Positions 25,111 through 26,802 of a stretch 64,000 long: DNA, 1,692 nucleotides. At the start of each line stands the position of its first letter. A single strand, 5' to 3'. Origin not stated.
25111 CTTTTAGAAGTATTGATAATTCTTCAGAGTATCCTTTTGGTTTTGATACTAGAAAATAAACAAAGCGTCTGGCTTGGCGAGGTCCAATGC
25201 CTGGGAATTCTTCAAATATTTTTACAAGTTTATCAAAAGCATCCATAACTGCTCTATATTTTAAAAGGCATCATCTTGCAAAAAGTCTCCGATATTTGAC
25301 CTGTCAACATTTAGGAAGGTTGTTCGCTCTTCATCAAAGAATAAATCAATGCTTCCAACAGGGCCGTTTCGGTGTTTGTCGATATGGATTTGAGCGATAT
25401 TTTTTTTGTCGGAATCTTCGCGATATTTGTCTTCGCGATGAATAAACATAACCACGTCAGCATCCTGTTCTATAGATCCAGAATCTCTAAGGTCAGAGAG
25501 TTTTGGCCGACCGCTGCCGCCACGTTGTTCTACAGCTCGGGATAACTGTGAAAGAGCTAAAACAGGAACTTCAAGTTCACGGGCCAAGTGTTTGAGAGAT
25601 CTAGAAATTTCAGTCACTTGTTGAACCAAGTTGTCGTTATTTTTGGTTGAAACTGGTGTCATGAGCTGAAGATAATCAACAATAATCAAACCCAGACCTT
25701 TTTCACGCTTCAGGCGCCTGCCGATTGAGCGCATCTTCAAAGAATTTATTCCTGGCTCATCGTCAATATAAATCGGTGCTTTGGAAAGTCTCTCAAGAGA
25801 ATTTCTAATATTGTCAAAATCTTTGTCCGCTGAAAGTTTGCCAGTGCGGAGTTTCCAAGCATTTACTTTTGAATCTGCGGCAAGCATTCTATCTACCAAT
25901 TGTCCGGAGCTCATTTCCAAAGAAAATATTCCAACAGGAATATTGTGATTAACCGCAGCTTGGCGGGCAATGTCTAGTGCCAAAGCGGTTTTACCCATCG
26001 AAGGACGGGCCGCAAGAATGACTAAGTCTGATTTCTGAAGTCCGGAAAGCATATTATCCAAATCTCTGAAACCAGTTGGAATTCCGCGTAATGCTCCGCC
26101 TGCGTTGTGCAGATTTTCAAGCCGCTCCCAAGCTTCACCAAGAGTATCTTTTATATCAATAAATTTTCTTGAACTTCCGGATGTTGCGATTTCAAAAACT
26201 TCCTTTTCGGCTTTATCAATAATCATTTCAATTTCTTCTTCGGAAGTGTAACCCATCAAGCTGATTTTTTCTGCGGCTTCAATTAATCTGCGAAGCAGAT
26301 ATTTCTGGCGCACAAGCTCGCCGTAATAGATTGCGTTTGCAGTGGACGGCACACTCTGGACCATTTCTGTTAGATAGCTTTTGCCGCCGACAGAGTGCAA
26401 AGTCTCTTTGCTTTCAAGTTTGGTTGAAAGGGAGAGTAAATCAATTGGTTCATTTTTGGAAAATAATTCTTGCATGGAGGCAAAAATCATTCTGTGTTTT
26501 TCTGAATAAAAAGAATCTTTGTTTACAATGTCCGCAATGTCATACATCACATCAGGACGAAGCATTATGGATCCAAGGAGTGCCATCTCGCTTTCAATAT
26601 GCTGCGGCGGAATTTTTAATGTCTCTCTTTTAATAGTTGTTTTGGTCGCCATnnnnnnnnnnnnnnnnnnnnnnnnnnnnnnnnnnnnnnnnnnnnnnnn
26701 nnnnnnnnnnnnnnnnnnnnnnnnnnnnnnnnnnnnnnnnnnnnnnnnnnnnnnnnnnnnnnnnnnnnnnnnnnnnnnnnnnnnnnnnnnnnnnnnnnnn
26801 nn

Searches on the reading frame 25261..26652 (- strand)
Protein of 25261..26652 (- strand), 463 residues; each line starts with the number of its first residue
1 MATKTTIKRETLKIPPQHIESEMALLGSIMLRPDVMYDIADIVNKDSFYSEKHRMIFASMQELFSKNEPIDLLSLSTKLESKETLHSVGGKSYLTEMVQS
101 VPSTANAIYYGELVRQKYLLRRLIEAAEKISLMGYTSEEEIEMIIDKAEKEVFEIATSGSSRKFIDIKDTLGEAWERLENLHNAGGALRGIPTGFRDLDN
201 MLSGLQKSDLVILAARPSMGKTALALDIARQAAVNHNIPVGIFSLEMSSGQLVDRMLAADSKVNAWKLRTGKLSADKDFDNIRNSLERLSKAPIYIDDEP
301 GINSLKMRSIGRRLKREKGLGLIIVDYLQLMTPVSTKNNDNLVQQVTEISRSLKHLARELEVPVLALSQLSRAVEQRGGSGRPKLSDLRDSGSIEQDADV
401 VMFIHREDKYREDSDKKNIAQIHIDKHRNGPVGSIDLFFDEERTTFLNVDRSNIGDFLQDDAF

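Call 14: find_related_loci(query=window:25261-26652:-, collection=genome_contigs, flank=6000)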
Query window:25261-26652:- (463 aa) in genome_contigs; peptide patterns used: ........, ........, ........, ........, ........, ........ (x = any residue, [..] = any of these).
598 stretches matched a pattern (row limit reached: there are more); 567 encode a relative of the query (tblastn E <= 1e-3); the best 80 are kept; 80 distinct loci.
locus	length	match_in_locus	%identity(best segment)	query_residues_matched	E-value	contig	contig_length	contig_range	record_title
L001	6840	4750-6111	73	9-462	0e+0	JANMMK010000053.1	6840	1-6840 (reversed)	MAG: bacterium isolate OTE_58_metabat_52 OTE_58_k141_4786469, whole genome shotgun sequence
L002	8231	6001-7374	72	5-462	0e+0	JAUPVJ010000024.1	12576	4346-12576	MAG: Patescibacteria group bacterium isolate erpe_2018_sw_30hr_WHONDRS-SW48-000095_B_bin.1 scaffold_368035, whole genome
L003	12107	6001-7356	71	12-463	0e+0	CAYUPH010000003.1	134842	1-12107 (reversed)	MAG TPA_asm: uncultured Candidatus Saccharibacteria bacterium isolate SRP135725_co1_406 genome assembly, contig: NODE_56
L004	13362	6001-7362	68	9-462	0e+0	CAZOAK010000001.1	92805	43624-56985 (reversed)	MAG TPA_asm: uncultured Candidatus Saccharibacteria bacterium isolate SRP286056_co3_36 genome assembly, contig: NODE_66_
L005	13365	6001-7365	70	9-462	0e+0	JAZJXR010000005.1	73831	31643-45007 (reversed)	MAG: Patescibacteria group bacterium isolate ADI_H1L2_2_122_18_3-bin032_1 ADIH1L22_B032_1_000000000005, whole genome sho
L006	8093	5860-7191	68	12-457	0e+0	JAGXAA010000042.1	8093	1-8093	MAG: Patescibacteria group bacterium isolate REEB66 contig-150_12298, whole genome shotgun sequence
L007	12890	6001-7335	67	11-457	0e+0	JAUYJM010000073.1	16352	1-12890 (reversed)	MAG: bacterium isolate C24_metabat.bin.140 C24_k141_702905, whole genome shotgun sequence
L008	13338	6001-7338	68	3-453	0e+0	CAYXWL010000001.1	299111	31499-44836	MAG TPA_asm: uncultured Candidatus Saccharibacteria bacterium isolate SRP135725_co2_296 genome assembly, contig: k141_54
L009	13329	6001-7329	67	9-453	0e+0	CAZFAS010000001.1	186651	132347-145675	MAG TPA_asm: uncultured Candidatus Saccharibacteria bacterium isolate SRP278252_co2_162 genome assembly, contig: NODE_75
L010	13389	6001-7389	65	2-463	0e+0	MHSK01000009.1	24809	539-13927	MAG: Candidatus Taylorbacteria bacterium RIFCSPLOWO2_12_FULL_43_20 rifcsplowo2_12_scaffold_1953, whole genome shotgun se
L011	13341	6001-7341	66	7-457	0e+0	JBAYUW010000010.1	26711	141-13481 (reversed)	MAG: Candidatus Paceibacterota bacterium isolate SO_2016_LW3_45 scaffold02673_LW162_2016, whole genome shotgun sequence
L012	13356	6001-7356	66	5-457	0e+0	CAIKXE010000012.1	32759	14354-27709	uncultured bacterium isolate Loclat_bin-10281 genome assembly, contig: bin-10281:12/13, whole genome shotgun sequence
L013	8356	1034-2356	68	12-455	0e+0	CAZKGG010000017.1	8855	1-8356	MAG TPA_asm: uncultured Candidatus Saccharibacteria bacterium isolate SRP342105_co2_44 genome assembly, contig: NODE_861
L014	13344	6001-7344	66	9-456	0e+0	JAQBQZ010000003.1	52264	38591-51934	MAG: Candidatus Taylorbacteria bacterium isolate RYN_386 scaffold_3947868, whole genome shotgun sequence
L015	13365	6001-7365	65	2-457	0e+0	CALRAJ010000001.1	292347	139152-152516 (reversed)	MAG: Candidatus Taylorbacteria bacterium isolate CH-Oct18-75 genome assembly, contig: CH-Oct18-C13, whole genome shotgun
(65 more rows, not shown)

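Call 15: search_protein_families(library=pfam, proteins=[window:25261-26652:-], max_evalue=1)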
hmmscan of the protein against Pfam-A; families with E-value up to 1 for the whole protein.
window:25261-26652:- (463 aa): 5 families
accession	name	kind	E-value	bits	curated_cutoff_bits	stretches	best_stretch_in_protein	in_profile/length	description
PF03796.21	DnaB_C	-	1.5e-103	346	27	1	190-447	1-254/255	DnaB-like helicase C terminal domain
PF00772.26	DnaB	-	1.1e-32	112.5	23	1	15-116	2-103/103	DnaB-like helicase N terminal domain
PF13481.12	AAA_25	-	1.4e-10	41.6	27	1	199-370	23-190/195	AAA domain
PF20720.3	nSTAND3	-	0.0021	18.2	27.2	1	199-308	8-83/155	Novel STAND NTPase 3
PF06745.19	ATPase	-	0.0028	17.5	26.6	1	191-275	1-85/231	KaiC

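Call 38: search_protein_families(library=pfam, proteins=[L001:4093-4539:+], max_evalue=0.1)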
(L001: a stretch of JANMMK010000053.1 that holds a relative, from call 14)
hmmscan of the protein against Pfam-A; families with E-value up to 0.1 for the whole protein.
L001:4093-4539:+ (148 aa): 0 families

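Call 39: search_protein_families(library=padloc, proteins=[L001:4093-4539:+], max_evalue=0.1)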
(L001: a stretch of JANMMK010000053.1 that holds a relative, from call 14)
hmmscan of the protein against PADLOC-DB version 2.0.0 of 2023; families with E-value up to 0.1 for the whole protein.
L001:4093-4539:+ (148 aa): 0 families

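Call 40: search_protein_families(library=phrogs, proteins=[L001:4093-4539:+], max_evalue=0.1)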
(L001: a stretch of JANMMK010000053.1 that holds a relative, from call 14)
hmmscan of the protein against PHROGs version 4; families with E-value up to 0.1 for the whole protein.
L001:4093-4539:+ (148 aa): 0 families
